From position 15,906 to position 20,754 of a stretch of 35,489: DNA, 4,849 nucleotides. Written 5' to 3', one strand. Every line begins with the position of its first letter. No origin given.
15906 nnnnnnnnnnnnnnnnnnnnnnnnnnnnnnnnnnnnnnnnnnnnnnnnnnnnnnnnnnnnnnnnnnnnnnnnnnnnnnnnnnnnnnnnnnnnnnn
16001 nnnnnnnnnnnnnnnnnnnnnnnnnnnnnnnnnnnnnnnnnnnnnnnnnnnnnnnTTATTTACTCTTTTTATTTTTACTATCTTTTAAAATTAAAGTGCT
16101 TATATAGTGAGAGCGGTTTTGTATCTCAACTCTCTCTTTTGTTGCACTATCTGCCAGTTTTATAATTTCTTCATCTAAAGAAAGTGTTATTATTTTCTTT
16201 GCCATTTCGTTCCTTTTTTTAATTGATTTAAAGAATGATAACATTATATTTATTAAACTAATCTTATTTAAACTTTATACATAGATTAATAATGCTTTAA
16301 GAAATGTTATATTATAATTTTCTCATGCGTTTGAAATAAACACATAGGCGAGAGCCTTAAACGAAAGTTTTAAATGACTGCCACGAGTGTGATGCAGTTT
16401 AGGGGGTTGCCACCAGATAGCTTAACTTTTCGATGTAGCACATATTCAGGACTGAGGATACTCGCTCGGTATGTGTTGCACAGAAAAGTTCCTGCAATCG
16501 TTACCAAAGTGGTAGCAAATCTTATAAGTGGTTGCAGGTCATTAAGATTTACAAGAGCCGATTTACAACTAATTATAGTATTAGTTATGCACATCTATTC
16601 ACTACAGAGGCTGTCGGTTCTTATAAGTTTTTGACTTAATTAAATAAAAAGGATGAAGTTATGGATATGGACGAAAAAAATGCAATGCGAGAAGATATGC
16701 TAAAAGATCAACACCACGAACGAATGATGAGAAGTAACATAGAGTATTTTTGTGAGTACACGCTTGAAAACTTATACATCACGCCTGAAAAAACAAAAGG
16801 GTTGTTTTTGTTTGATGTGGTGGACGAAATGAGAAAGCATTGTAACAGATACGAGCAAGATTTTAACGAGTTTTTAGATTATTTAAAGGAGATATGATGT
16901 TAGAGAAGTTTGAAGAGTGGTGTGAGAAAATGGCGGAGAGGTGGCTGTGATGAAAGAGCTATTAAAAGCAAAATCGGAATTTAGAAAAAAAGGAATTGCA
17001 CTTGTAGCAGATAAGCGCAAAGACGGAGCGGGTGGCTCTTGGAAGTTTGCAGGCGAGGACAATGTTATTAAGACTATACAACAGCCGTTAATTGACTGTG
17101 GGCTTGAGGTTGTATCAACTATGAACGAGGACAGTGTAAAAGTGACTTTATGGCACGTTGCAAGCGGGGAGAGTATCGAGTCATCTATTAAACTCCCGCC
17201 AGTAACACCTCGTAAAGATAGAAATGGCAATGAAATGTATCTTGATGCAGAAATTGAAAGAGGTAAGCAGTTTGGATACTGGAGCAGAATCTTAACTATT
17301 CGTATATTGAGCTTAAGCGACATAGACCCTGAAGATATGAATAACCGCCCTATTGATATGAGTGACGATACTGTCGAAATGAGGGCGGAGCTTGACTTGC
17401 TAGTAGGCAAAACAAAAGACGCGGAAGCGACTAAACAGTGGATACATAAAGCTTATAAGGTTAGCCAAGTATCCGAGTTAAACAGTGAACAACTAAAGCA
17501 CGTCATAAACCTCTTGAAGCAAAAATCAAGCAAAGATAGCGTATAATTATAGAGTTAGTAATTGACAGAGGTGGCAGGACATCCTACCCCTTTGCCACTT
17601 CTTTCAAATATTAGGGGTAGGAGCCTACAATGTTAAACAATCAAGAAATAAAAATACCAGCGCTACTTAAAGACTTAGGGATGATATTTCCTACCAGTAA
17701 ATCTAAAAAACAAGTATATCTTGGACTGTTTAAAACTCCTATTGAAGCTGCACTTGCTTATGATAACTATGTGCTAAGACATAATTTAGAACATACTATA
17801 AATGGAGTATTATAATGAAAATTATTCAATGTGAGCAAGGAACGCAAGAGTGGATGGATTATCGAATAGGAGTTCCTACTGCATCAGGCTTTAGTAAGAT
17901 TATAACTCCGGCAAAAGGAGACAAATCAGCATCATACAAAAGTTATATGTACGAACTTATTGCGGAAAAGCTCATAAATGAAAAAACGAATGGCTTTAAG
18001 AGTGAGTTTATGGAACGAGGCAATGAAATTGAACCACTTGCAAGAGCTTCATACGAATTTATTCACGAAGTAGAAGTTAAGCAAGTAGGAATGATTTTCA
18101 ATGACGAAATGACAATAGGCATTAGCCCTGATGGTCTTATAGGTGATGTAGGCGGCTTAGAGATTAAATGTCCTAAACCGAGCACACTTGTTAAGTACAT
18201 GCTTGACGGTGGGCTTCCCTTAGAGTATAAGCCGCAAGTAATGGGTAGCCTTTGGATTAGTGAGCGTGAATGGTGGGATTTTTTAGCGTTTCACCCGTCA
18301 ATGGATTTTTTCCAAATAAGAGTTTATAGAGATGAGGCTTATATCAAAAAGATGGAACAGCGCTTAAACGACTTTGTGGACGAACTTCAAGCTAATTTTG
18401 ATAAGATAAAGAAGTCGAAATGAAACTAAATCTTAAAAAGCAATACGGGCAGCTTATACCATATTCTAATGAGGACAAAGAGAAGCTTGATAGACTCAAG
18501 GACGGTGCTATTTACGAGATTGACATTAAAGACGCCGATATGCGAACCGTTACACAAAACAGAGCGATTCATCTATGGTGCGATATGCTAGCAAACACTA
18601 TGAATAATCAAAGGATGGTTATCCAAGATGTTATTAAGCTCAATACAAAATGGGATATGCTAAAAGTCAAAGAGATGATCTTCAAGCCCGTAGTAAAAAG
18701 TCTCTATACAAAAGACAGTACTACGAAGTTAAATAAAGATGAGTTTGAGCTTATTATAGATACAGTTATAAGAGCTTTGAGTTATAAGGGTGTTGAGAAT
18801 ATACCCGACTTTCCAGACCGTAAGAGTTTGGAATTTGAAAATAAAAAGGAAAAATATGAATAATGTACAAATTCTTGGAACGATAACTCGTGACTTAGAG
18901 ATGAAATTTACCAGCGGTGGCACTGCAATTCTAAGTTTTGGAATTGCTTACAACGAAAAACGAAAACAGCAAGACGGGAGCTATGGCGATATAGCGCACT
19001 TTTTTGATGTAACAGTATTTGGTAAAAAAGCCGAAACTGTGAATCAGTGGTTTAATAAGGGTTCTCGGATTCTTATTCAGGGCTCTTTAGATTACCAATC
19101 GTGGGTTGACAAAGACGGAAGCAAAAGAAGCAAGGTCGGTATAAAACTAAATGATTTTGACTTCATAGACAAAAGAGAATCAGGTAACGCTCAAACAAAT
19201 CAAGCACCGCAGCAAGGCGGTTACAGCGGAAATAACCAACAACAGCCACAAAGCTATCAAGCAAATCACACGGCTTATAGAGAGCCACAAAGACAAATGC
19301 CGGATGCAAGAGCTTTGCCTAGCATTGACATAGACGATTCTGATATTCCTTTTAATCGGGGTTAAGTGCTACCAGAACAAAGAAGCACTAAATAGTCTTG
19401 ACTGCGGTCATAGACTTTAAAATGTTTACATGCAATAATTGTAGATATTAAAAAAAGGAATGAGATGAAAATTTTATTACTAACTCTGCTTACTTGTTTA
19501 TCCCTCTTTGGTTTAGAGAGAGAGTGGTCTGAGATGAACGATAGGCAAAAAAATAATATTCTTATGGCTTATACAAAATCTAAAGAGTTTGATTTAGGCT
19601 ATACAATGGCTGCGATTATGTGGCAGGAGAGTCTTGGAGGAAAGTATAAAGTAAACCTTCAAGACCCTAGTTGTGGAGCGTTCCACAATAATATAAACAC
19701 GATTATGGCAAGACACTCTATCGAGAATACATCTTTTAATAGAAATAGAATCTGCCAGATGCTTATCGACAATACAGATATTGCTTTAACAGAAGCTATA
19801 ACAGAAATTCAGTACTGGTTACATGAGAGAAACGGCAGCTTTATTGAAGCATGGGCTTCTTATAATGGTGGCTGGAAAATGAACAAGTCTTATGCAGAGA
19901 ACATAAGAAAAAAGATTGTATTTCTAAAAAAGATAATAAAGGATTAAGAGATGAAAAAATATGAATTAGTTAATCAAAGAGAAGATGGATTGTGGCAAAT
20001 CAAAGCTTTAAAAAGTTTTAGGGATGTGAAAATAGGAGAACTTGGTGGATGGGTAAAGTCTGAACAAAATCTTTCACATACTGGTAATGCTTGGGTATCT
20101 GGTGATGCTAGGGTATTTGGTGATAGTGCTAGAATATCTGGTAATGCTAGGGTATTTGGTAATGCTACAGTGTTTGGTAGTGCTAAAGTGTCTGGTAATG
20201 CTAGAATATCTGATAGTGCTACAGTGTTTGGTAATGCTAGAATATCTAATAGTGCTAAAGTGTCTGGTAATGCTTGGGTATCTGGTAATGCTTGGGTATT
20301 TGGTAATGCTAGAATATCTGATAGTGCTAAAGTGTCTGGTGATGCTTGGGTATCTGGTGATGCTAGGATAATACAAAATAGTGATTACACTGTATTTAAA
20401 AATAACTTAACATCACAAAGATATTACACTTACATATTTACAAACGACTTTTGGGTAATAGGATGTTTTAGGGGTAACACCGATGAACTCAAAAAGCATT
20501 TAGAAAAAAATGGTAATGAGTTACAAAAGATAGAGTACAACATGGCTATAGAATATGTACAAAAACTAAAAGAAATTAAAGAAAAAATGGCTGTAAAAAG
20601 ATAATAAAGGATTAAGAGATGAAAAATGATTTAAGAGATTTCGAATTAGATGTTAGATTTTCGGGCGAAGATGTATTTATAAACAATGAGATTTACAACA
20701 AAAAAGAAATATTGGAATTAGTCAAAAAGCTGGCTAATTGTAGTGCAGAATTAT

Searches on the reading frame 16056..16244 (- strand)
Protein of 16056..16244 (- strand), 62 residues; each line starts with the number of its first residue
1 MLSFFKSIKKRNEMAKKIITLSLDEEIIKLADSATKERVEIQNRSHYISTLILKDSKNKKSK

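Call 89: search_protein_families(library=phrogs, max_evalue=0.01, proteins=[window:16056-16244:-])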
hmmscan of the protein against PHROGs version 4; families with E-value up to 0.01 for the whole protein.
window:16056-16244:- (62 aa): 1 family
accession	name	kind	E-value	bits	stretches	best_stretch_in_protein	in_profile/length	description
phrog_4738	-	transcription regulation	0.0028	18.4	1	14-54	12-51/59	transcriptional repressor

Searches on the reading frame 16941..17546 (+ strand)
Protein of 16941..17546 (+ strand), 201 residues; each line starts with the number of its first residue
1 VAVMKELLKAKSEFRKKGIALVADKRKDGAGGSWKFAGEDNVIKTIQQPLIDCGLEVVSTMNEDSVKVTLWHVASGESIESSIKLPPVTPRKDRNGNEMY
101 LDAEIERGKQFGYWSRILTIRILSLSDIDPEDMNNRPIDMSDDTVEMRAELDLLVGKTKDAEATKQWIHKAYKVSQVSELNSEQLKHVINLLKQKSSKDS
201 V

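Call 35: search_protein_families(library=pfam, max_evalue=0.01, proteins=[window:16941-17546:+])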
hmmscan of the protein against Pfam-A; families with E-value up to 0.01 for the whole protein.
window:16941-17546:+ (201 aa): 0 families

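Call 89: search_protein_families(library=phrogs, max_evalue=0.01, proteins=[window:16941-17546:+])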
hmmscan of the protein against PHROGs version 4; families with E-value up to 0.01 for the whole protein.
window:16941-17546:+ (201 aa): 2 families
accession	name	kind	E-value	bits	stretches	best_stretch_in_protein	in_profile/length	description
phrog_155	-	DNA, RNA and nucleotide metabolism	1.7e-08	35.5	1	3-197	68-269/308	Erf-like ssDNA annealing protein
phrog_2324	-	DNA, RNA and nucleotide metabolism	0.0057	17.2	1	3-93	7-94/193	Erf-like ssDNA annealing protein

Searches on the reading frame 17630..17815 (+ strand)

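Call 89: search_protein_families(library=phrogs, max_evalue=0.01, proteins=[window:17630-17815:+])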
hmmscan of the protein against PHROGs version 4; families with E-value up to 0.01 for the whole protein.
window:17630-17815:+ (61 aa): 2 families
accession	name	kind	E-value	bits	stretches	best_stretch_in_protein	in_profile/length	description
phrog_99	-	DNA, RNA and nucleotide metabolism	4.3e-05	24.3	1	24-58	232-266/383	HNH endonuclease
phrog_953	-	DNA, RNA and nucleotide metabolism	0.00021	21.7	1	23-54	332-364/420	HNH endonuclease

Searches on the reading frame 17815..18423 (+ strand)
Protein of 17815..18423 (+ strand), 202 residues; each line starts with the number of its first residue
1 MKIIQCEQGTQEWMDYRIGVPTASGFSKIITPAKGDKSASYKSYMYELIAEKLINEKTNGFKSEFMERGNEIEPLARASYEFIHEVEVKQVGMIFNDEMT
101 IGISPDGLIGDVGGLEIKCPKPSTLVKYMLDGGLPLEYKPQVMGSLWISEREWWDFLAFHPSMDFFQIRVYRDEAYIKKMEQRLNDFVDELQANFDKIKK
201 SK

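Call 26: find_encoding_contigs(protein=window:17815-18423:+, flank=10000, max_places=2)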
Protein window:17815-18423:+ (202 aa): 3 contigs read that carry it; 2 places shown.
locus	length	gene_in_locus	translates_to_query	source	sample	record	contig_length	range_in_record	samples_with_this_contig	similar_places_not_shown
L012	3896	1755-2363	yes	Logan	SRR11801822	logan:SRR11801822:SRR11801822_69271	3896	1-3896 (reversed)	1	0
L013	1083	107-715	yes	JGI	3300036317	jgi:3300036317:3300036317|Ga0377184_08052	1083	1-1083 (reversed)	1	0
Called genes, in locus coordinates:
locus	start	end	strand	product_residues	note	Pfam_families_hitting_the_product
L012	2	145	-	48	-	?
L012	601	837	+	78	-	-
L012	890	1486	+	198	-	-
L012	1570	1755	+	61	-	-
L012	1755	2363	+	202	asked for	PF09588:YqaJ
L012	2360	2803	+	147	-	-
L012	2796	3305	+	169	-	PF00436:SSB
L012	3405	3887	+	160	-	-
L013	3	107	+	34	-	?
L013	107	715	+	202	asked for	PF09588:YqaJ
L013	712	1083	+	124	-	?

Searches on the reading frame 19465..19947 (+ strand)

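Call 35: search_protein_families(library=pfam, max_evalue=0.01, proteins=[window:19465-19947:+])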
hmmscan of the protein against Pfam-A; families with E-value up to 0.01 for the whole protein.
window:19465-19947:+ (160 aa): 0 families

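Call 89: search_protein_families(library=phrogs, max_evalue=0.01, proteins=[window:19465-19947:+])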
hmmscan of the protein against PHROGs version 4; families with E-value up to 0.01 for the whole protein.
window:19465-19947:+ (160 aa): 1 family
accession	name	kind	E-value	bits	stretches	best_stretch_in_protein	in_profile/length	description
phrog_600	-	unknown function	3.8e-33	115.7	1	1-156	1-170/178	unknown function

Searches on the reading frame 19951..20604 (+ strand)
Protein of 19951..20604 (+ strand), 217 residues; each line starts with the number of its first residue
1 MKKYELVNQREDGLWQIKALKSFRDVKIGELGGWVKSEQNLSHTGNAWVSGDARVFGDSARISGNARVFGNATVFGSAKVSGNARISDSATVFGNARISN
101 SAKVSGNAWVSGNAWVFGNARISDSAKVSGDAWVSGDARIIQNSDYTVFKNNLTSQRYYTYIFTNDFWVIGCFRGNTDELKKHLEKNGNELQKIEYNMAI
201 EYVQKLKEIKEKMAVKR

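Call 35: search_protein_families(library=pfam, max_evalue=0.01, proteins=[window:19951-20604:+])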
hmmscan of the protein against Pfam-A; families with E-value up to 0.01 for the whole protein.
window:19951-20604:+ (217 aa): 3 families
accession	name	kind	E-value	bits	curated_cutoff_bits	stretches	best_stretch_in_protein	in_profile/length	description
PF18836.7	B_solenoid_ydck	-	6.6e-18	63.5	30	1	60-74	1-15/17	YdcK Beta solenoid repeat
PF04519.19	Bactofilin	-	7e-05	23.4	27.9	1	60-132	13-80/98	Polymer-forming cytoskeletal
PF18886.6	DUF5649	-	0.001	19.8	25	0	63-100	8-47/68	Repeats of unknown function (DUF5649)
